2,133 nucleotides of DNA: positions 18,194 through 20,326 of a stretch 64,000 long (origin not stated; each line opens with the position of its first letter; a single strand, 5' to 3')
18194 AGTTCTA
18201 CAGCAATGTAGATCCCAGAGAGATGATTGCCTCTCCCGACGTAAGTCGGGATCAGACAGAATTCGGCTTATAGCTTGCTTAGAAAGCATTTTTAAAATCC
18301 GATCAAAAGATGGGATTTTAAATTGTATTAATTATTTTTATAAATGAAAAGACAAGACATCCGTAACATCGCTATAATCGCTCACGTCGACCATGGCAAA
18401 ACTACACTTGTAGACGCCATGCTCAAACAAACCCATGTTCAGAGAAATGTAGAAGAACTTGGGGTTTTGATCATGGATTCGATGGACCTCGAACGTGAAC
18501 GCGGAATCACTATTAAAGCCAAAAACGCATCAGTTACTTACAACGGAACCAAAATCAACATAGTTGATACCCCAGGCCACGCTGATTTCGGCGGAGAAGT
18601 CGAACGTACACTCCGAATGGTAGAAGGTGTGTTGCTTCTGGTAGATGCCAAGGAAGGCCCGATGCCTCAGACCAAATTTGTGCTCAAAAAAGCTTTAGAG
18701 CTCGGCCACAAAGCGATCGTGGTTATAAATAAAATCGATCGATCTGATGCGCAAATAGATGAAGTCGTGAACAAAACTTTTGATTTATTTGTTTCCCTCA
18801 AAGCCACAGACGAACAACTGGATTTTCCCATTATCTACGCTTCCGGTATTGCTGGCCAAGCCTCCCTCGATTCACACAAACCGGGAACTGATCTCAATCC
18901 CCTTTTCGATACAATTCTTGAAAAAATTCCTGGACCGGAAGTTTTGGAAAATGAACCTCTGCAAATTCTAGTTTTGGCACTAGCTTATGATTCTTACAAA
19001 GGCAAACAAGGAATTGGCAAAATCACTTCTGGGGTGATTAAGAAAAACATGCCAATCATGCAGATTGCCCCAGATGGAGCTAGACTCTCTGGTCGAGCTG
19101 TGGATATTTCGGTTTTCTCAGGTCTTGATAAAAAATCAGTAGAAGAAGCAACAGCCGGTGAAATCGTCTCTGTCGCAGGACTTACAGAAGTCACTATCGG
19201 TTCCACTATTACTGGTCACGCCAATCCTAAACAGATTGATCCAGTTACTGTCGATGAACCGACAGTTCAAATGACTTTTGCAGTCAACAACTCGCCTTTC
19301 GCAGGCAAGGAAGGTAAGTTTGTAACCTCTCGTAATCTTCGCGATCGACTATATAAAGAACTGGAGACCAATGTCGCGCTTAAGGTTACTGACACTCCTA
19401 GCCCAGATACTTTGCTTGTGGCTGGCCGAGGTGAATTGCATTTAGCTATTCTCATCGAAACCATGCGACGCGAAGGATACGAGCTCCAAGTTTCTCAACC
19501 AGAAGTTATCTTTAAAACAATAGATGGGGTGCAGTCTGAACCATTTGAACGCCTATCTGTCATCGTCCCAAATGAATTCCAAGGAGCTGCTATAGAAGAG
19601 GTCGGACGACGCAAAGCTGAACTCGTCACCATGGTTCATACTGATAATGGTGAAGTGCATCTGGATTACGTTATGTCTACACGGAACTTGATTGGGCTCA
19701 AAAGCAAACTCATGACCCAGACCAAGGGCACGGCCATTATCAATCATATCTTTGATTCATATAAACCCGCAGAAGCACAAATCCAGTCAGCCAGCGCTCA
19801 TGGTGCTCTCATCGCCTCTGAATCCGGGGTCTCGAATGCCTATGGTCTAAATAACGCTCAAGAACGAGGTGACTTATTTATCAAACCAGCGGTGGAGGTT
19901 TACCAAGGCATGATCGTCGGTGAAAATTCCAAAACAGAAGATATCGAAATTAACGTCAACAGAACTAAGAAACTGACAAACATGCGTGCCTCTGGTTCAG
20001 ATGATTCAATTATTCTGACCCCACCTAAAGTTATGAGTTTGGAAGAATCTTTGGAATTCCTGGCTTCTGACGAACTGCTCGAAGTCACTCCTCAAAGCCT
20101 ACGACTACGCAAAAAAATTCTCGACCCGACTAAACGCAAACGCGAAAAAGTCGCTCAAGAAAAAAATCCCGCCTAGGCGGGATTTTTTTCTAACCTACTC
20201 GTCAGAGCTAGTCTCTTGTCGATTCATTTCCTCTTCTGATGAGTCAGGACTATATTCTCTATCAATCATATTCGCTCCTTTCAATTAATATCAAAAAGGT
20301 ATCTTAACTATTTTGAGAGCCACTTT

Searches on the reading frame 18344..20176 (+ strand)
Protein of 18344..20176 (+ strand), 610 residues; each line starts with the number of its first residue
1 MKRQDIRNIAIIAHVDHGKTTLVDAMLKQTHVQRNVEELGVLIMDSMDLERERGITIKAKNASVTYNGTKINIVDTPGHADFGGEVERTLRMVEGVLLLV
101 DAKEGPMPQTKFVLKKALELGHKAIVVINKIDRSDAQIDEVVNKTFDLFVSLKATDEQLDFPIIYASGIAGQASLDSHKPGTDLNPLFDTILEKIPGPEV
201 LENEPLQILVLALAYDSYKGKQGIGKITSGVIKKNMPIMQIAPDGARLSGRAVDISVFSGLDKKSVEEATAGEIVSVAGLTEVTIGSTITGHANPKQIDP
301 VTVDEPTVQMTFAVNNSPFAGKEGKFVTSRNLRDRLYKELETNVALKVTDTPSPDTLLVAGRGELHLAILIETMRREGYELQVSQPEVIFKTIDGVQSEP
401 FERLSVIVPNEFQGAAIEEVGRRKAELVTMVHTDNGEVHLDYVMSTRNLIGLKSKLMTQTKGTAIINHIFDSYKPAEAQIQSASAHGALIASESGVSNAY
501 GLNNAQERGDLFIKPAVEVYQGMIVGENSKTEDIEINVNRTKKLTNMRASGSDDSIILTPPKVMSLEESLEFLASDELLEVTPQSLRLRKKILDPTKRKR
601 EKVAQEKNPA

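Call 40: search_protein_families(library=pfam, proteins=[window:18344-20176:+], max_evalue=0.00001)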
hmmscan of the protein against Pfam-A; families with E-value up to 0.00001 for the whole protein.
window:18344-20176:+ (610 aa): 6 families
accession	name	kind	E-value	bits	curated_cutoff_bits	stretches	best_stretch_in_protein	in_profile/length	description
PF00009.33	GTP_EFTU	-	1.4e-55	188.3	26.5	1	5-196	2-187/188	Elongation factor Tu GTP binding domain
PF21018.2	BipA_C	-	1e-44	151.2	23.8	1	487-594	2-109/110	TypA/BipA C-terminal domain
PF00679.30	EFG_C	-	1.6e-18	66.9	27.9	1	399-482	4-87/89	Elongation factor G C-terminus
PF01926.29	MMR_HSR1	-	1.7e-07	31.8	21.9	1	9-130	2-113/113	50S ribosome-binding GTPase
PF03144.31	GTP_EFTU_D2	-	1.2e-06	29.3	30.3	1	224-290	5-73/73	Elongation factor Tu domain 2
PF22042.2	EF-G_D2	-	1.4e-06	28.8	27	1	206-290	2-82/84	Elongation factor G domain 2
